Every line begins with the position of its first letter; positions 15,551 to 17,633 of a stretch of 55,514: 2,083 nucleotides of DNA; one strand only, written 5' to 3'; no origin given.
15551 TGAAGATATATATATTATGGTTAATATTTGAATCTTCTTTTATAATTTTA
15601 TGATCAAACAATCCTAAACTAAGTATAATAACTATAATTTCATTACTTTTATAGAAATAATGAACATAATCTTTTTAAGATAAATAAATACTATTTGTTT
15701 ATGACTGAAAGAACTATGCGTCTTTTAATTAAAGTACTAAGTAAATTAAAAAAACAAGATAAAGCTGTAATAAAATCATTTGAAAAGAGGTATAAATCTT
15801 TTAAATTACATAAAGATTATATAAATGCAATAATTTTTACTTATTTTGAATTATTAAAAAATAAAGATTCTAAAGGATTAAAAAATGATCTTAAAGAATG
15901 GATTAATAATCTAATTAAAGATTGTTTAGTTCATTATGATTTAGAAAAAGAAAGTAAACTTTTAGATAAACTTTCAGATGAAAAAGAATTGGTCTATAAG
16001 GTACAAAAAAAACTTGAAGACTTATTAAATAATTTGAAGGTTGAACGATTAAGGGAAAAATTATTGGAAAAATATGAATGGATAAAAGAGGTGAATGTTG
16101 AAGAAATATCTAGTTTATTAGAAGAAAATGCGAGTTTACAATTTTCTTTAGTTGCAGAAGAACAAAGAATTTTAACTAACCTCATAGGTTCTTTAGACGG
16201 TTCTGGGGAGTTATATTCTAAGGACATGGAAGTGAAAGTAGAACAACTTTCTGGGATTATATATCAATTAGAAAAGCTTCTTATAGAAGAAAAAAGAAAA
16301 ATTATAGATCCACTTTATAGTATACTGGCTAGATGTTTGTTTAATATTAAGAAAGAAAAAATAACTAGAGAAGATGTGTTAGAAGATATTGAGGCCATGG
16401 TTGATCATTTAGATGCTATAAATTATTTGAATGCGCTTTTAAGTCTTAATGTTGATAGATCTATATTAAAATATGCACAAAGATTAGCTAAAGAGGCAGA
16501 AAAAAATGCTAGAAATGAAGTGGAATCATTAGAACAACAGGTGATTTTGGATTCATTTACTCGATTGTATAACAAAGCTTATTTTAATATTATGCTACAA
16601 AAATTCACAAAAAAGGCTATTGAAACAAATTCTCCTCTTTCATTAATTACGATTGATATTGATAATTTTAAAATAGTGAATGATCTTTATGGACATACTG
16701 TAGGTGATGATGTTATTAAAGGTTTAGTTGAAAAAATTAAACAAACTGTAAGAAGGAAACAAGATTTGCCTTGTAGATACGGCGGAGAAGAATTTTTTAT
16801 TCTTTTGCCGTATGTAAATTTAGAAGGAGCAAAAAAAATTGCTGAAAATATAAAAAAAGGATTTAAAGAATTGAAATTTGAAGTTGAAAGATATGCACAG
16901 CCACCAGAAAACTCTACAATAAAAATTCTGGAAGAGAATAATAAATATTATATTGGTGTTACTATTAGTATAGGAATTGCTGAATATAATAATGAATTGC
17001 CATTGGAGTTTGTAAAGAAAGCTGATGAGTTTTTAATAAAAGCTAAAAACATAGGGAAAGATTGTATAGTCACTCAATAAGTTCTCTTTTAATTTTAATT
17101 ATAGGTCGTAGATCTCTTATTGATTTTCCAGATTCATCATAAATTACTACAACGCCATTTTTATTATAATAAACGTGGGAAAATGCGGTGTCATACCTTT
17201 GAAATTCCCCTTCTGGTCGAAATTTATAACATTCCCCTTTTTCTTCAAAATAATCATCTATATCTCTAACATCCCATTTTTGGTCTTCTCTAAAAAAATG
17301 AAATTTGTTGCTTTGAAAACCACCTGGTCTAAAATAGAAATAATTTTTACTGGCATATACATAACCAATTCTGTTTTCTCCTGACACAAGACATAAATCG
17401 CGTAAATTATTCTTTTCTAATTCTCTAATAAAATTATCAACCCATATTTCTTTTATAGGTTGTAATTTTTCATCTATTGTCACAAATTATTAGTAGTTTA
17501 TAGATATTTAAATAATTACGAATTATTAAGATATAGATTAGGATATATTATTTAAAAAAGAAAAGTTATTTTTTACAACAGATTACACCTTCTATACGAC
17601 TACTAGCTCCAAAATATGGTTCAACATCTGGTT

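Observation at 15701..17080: Complete GGDEF diguanylate cyclase (A-site GGEEF plus I-site RxxD) in an archaeal chromosome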

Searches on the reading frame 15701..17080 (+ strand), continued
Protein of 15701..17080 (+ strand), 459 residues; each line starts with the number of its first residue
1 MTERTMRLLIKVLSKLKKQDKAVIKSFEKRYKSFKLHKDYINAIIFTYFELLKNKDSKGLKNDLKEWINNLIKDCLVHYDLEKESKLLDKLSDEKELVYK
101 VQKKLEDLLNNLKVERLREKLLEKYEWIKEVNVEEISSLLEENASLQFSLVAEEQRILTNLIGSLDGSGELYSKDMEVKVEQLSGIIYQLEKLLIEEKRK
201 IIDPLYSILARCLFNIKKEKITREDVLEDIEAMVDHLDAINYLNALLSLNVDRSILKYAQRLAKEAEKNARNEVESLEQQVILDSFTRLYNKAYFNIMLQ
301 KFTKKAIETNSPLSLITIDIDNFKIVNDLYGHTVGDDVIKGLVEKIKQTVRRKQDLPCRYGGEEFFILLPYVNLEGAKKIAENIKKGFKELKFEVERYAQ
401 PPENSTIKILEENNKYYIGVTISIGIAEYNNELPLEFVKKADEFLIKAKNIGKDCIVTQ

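Call 11: search_solved_structures(query=window:15701-17080:+, max_evalue=1e-10, show_alignments=3)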
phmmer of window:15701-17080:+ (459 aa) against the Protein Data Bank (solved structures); distinct sequences matched with E-value up to 1e-10: 42.
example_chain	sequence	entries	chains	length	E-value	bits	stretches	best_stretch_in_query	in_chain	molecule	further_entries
9g86_A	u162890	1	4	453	4e-24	88.6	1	265-457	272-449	Response regulator PleD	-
9g85_A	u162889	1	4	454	4e-24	88.5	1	265-457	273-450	Response regulator PleD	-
2wb4_A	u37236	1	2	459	4.1e-24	88.5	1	265-457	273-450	DIGUANYLATE CYCLASE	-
1w25_A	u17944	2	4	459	4.1e-24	88.5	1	265-457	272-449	STALKED-CELL DIFFERENTIATION CONTROLLING PROTEIN | RESPONSE REGULATOR PLED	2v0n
3i5c_A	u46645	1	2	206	4.8e-22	81.7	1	269-406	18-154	Fusion of General control protein GCN4 and WSPR response regulator protein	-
6zxm_A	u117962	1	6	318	3.8e-20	75.4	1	275-394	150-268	Putative GGDEF/response regulator receiver domain protein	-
3bre_A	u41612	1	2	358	9.8e-20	74.1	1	262-406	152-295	Probable two-component response regulator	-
3i5b_A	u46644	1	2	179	1e-19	74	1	284-407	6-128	WspR response regulator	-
9t28_A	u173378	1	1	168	1e-19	74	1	284-407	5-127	diguanylate cyclase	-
3ign_A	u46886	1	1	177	3.2e-19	72.4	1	276-457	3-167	Diguanylate cyclase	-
3i5a_A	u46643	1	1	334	5e-19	71.8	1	277-392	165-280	Response regulator/GGDEF domain protein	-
5euh_A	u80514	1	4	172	1.1e-18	70.6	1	284-393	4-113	Putative GGDEF domain membrane protein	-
6zxb_A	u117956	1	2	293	1.9e-18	69.8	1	275-394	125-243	Putative GGDEF/response regulator receiver domain protein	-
6zxc_A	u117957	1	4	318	2.5e-18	69.5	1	275-394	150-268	Putative GGDEF/response regulator receiver domain protein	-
6d9m_A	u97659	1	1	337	6.1e-18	68.2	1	283-455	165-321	Fusion protein of Endolysin,Response receiver sensor diguanylate cyclase, GAF domain-conta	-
7e6g_A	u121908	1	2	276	2.9e-14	56.1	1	256-397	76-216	Putative GGDEF domain protein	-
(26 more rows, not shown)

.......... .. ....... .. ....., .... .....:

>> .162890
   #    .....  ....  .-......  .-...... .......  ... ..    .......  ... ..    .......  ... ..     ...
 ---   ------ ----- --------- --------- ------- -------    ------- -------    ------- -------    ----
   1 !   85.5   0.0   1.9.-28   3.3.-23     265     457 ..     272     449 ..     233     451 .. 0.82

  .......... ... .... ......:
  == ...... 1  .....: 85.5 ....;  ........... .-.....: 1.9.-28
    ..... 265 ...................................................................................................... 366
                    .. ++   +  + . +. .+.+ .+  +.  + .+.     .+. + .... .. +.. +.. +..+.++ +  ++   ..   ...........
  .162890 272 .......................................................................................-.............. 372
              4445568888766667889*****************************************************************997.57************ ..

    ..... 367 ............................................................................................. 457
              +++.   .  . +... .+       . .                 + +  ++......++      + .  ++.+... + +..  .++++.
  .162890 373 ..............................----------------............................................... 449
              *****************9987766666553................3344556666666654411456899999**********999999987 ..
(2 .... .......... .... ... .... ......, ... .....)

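Call 23: search_protein_families(library=padloc, proteins=[window:15701-17080:+], max_evalue=0.01)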
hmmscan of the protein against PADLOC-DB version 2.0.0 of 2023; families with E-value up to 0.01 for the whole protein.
window:15701-17080:+ (459 aa): 0 families

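Call 32: find_related_loci(query=P0001, collection=genome_contigs, flank=10000)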
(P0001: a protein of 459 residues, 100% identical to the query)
Query P0001 (459 aa) in genome_contigs; peptide patterns used: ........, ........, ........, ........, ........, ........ (x = any residue, [..] = any of these).
599 stretches matched a pattern (row limit reached: there are more); 550 encode a relative of the query (tblastn E <= 1e-3); the best 80 are kept; 80 distinct loci.
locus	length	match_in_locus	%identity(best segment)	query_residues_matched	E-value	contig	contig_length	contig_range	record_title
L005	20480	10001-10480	40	277-457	2e-29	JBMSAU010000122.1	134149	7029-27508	MAG: Thermodesulfobacteriaceae bacterium isolate Thermodesulfobacteriaceae-CON-C-r01 Thermodesulfobacteriaceae-CON-C-r01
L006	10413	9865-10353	38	273-456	2e-27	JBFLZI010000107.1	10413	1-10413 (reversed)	MAG: Thermodesulfobacteriota bacterium isolate MAG107 MAG107_107, whole genome shotgun sequence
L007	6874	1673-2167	37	275-455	5e-27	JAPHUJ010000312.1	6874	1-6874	MAG: Sulfurovum sp. isolate S2D-Bin_1_1 c_000000515186, whole genome shotgun sequence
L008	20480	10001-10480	38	277-457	7e-27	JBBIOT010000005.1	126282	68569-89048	MAG: Caldimicrobium sp. isolate AR170220_bin_286 NODE_6_length_126282_cov_9.80853, whole genome shotgun sequence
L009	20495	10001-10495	36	272-456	7e-26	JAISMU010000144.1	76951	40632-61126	MAG: Deltaproteobacteria bacterium isolate Im510_bin51 k119_2990490, whole genome shotgun sequence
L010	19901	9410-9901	34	272-455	4e-25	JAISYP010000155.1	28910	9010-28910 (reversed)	MAG: Deltaproteobacteria bacterium isolate Nc350_bin39 k119_2996775, whole genome shotgun sequence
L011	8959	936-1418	34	277-457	3e-25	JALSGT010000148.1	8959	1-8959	MAG: Chromatiales bacterium isolate 354-166_maxbin2_scaf2bin.125_VB 354-166_scaffold_7708_c1, whole genome shotgun seque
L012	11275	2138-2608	38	283-458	4e-25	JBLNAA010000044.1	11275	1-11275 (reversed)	MAG: Methylocystaceae bacterium isolate MAG189 PRJNA951521_bin47_renamed_43, whole genome shotgun sequence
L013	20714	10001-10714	31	192-458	4e-25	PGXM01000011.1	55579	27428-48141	MAG: Tenericutes bacterium HGW-Tenericutes-1 ig2103_sub10_scaffold_54, whole genome shotgun sequence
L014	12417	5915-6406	34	272-455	7e-25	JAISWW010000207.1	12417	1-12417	MAG: Deltaproteobacteria bacterium isolate Nc350_bin15 k119_1992117, whole genome shotgun sequence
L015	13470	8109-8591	34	277-457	1e-24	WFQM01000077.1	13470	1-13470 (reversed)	MAG: Gammaproteobacteria bacterium isolate S013_42 k151_154526, whole genome shotgun sequence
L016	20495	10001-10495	33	277-456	2e-24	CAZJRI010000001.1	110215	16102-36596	MAG TPA_asm: uncultured Pseudomonadales bacterium isolate SRP200020_co5_13 genome assembly, contig: NODE_218_length_1102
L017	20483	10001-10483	34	277-457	2e-24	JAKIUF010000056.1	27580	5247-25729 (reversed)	MAG: Gammaproteobacteria bacterium isolate D100SM.bin.11 NODE_749_length_27580_cov_5.430445, whole genome shotgun sequen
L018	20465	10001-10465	35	281-454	2e-23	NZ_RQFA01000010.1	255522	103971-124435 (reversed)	Leptospira gomenensis strain 201800299 contig_0004, whole genome shotgun sequence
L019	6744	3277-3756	36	281-454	7e-24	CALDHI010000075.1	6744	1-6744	MAG: uncultured Alphaproteobacteria bacterium isolate B3_Bin_Bin_116_2 genome assembly, contig: c_000002474905, whole ge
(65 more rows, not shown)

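Call 44: predict_structure(alignment_id=A2)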
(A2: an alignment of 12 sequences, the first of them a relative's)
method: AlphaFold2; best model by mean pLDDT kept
length: 459 residues; sequences in the alignment: 12
mean_pLDDT: 67.1   pTM: 0.47
mean pLDDT of the five models: 67.1, 64.9, 64.2, 62.2, 61.4
residues with pLDDT >= 90: 148; 70-90: 40; 50-70: 138; < 50: 133
segments of 3 or more residues with pLDDT < 50: 30-38, 91-148, 167-170, 179-219
pLDDT, mean of each block of 10 residues (from residue 1): 51 52 50 46 53 54 60 54 51 44 43 40 39 34 44 52 50 50 45 42 34 40 59 55 57 61 66 72 90 92 94 98 94 96 96 91 94 97 97 91 89 92 97 94 96 92
secondary structure, 60 per line:
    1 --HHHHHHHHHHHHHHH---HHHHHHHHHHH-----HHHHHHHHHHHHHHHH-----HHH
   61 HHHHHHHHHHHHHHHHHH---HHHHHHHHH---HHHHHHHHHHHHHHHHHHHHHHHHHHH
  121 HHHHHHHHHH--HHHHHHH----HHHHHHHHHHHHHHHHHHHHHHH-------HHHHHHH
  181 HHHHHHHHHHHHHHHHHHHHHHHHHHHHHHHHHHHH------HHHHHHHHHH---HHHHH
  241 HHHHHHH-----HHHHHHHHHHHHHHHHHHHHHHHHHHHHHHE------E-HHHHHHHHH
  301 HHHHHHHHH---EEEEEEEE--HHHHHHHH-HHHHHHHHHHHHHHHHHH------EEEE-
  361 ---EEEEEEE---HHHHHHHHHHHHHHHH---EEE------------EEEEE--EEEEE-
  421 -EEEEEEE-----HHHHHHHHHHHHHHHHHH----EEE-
elements in order: H3-17 H21-31 H37-52 H58-78 H82-90 H94-130 H133-139 H144-166 H174-216 H223-232 H236-247 H253-282 H292-309 E313-320 H323-330 H332-349 E356-359 E364-370 H374-389 E393-395 E408-412 E415-419 E422-428 H434-451 E456-458

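Call 50: fold_search(model_id=the predicted structure, library=pdb)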
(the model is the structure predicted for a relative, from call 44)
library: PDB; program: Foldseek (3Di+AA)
matches with E <= 10: 561; with E <= 0.001: 98
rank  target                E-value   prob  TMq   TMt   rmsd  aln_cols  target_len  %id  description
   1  7e6g_A                2.1e-16  1.00  0.38  0.65  36.1       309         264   21  Crystal structure of diguanylate cyclase SiaD in complex with its activator SiaC from Pseudomonas aeruginosa (released 2021-09-22)
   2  3i5c_A                8.6e-15  1.00  0.34  0.77   6.1       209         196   29  Crystal structure of a fusion protein containing the leucine zipper of GCN4 and the GGDEF domain of WspR from Pseudomo (released 2009-08-18)
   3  3i5c_B                1.2e-14  1.00  0.34  0.77   7.4       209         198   29  Crystal structure of a fusion protein containing the leucine zipper of GCN4 and the GGDEF domain of WspR from Pseudomo (released 2009-08-18)
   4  7e6g_B                1.6e-14  1.00  0.36  0.61  34.3       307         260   22  Crystal structure of diguanylate cyclase SiaD in complex with its activator SiaC from Pseudomonas aeruginosa (released 2021-09-22)
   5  3bre_B                1.7e-14  1.00  0.37  0.50   3.7       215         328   28  Crystal Structure of P.aeruginosa PA3702 (released 2008-04-01)
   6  9g86_A                2.1e-14  1.00  0.34  0.35   5.1       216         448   30  Structure of Response regulator PleD in complex with c-diGMP and pppGpp (released 2025-08-06)
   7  3ign                  2.2e-14  1.00  0.33  0.90   2.7       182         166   30  Crystal Structure of the GGDEF domain from Marinobacter aquaeolei diguanylate cyclase complexed with c-di-GMP - Northeas (released 2009-08-11)
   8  5llx_B                3.3e-14  1.00  0.35  0.25   4.4       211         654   25  Bacteriophytochrome activated diguanylyl cyclase from Idiomarina species A28L with GTP bound (released 2017-03-15)
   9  5llx_A                3.5e-14  1.00  0.34  0.23   5.7       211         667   25  Bacteriophytochrome activated diguanylyl cyclase from Idiomarina species A28L with GTP bound (released 2017-03-15)
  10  9g85_A                5.7e-14  1.00  0.34  0.35   5.4       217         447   32  Structure of Response regulator PleD in complex with c-diGMP and ppGpp (released 2025-08-06)
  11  3bre_A                7.1e-14  1.00  0.38  0.54   3.1       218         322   28  Crystal Structure of P.aeruginosa PA3702 (released 2008-04-01)
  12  6zxb_A                9.3e-14  1.00  0.37  0.57   4.9       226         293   25  Diguanylate cyclase DgcR (I-site mutant) in native state (released 2021-03-31)
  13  6d9m                  9.8e-14  1.00  0.32  0.45  12.5       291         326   23  T4-Lysozyme fusion to Geobacter GGDEF (released 2019-04-10)
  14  4h54_A                9.8e-14  1.00  0.34  0.54  13.1       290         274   18  Crystal structure of the diguanylate cyclase DgcZ (released 2013-07-03)
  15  5llw_B                1.3e-13  1.00  0.35  0.24   5.4       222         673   25  Bacteriophytochrome activated diguanylyl cyclase from Idiomarina species A28L (released 2017-03-15)
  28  6ttr_A                4.7e-13  1.00  0.36  0.82   5.0       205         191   23  Crystal Structure of the coiled coil and GGDEF domain of DgcB from Caulobacter crescentus in complex with c-di-GMP (released 2021-01-13)
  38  6ttr_B                1.9e-12  1.00  0.35  0.80   5.4       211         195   24  Crystal Structure of the coiled coil and GGDEF domain of DgcB from Caulobacter crescentus in complex with c-di-GMP (released 2021-01-13)
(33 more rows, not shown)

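Call 55: find_related_loci(query=P0001, collection=viral_contigs, flank=8000)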
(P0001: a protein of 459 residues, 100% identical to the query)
Query P0001 (459 aa) in viral_contigs; peptide patterns used: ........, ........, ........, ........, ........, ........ (x = any residue, [..] = any of these).
21 stretches matched a pattern; 1 encode a relative of the query (tblastn E <= 1e-3); 1 distinct loci.
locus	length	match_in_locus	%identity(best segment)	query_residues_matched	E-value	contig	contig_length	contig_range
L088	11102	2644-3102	29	284-453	2e-14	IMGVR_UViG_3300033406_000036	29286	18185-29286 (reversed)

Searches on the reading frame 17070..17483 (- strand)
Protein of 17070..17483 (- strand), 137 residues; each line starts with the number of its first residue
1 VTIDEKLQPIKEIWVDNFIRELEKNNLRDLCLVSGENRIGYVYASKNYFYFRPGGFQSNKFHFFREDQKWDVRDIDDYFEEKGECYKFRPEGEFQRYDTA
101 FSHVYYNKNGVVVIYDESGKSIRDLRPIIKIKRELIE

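Call 3: search_protein_families(library=pfam, proteins=[window:17070-17483:-], max_evalue=0.01)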
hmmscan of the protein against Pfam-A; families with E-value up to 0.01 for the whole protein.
window:17070-17483:- (137 aa): 0 families

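Call 23: search_protein_families(library=padloc, proteins=[window:17070-17483:-], max_evalue=0.01)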
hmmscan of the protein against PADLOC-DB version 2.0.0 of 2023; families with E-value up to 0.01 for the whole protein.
window:17070-17483:- (137 aa): 0 families

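Call 43: find_homologous_proteins(query=window:17070-17483:-, max_evalue=0.001)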
Query window:17070-17483:- (137 aa): 2 proteins with E <= 0.001 among 9 candidates.
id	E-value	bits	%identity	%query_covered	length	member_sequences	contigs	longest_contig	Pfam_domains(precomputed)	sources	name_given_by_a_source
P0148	8.2e-86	303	99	100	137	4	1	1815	-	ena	-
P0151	4.4e-74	265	86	100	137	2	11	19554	-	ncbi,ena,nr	ncbi:MAG TPA: hypothetical protein VJB89_03480 [Candidatus Nanoarchaeia archaeon]|nr:hypothetical pr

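Call 52: predict_structure(alignment_id=A3)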
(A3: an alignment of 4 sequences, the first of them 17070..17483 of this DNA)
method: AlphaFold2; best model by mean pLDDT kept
length: 137 residues; sequences in the alignment: 4
mean_pLDDT: 57.2   pTM: 0.56
mean pLDDT of the five models: 57.2, 49.3, 46.5, 43.1, 41.9
residues with pLDDT >= 90: 0; 70-90: 35; 50-70: 61; < 50: 41
segments of 3 or more residues with pLDDT < 50: 1-18, 55-61, 118-123
pLDDT, mean of each block of 10 residues (from residue 1): 31 45 55 59 76 49 50 54 54 70 72 58 57 75
secondary structure, 60 per line:
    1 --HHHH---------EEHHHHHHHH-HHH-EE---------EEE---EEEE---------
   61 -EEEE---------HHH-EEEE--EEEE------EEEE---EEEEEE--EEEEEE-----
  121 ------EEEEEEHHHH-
elements in order: H3-6 H18-25 E42-44 E48-51 E62-65 E79-82 E85-88 E95-98 E102-107 E110-115 E127-132 H133-136

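Call 56: fold_search(model_id=the predicted structure, library=pdb)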
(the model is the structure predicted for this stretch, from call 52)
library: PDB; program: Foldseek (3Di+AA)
matches with E <= 10: 352; with E <= 0.001: 0
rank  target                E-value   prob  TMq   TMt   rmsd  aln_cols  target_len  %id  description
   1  3gq3_A                5.2e-01  0.15  0.24  0.15  12.6       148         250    9  MutM encountering an intrahelical 8-oxoguanine (oxoG) lesion in EC5-loop deletion complex (released 2009-11-10)
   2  4g4q_A                5.5e-01  0.13  0.22  0.15  12.4       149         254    9  MutM containing F114A mutation bound to undamaged DNA (released 2013-02-20)
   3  2fsd_A                6.2e-01  0.13  0.26  0.29   9.3       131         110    9  A Common Fold for the Receptor Binding Domains of Lactococcal Phages? The Crystal Structure of the Head Domain of Phag (released 2006-09-05)
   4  3sar_A                7.7e-01  0.12  0.23  0.15  12.4       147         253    9  MUTM Slanted complex 1 (released 2012-01-11)
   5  3jr4_A                9.1e-01  0.12  0.24  0.15  12.6       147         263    9  MutM interrogating an extrahelical G (released 2009-11-03)
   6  3jr5_A                9.1e-01  0.12  0.24  0.14  12.5       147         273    9  MutM lesion recognition control complex with N174C crosslinking site (released 2009-11-03)
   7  8u1b_A                9.1e-01  0.10  0.17  0.07  12.8       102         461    5  C-terminal LRRK2 bound to E11 DARPin (released 2024-09-04)
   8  4g4r_A                9.7e-01  0.10  0.22  0.15  12.4       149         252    9  MutM containing F114A mutation bound to oxoG-containing DNA (released 2013-02-20)
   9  1r2y_A                1.1e+00  0.10  0.24  0.14  12.4       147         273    9  MutM (Fpg) bound to 8-oxoguanine (oxoG) containing DNA (released 2003-10-14)
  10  5naj_C                1.1e+00  0.09  0.18  0.21  13.4        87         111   15  ENAH EVH1 in complex with Ac-[2-Cl-F]-[ProM-1]-[ProM-1]-OH (released 2017-05-24)
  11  1l1z_A                1.2e+00  0.07  0.20  0.11  12.1       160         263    6  MutM (Fpg) Covalent-DNA Intermediate (released 2002-06-14)
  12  6xcp_D                1.4e+00  0.09  0.23  0.18  14.9       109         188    8  Immune receptor complex (released 2021-07-14)
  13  1l2b_A                1.5e+00  0.08  0.22  0.13  12.8       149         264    7  MutM (Fpg) DNA End-Product Structure (released 2002-06-14)
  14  2iyb_B                1.7e+00  0.09  0.19  0.22  13.7        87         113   14  Structure of complex between the 3rd LIM domain of TES and the EVH1 domain of Mena (released 2007-10-16)
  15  2mw1_MODEL_1_A        1.7e+00  0.06  0.15  0.18  13.1        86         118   17  NMR structure of the protein NP_809137.1 from Bacteroides thetaiotaomicron (released 2014-11-12)
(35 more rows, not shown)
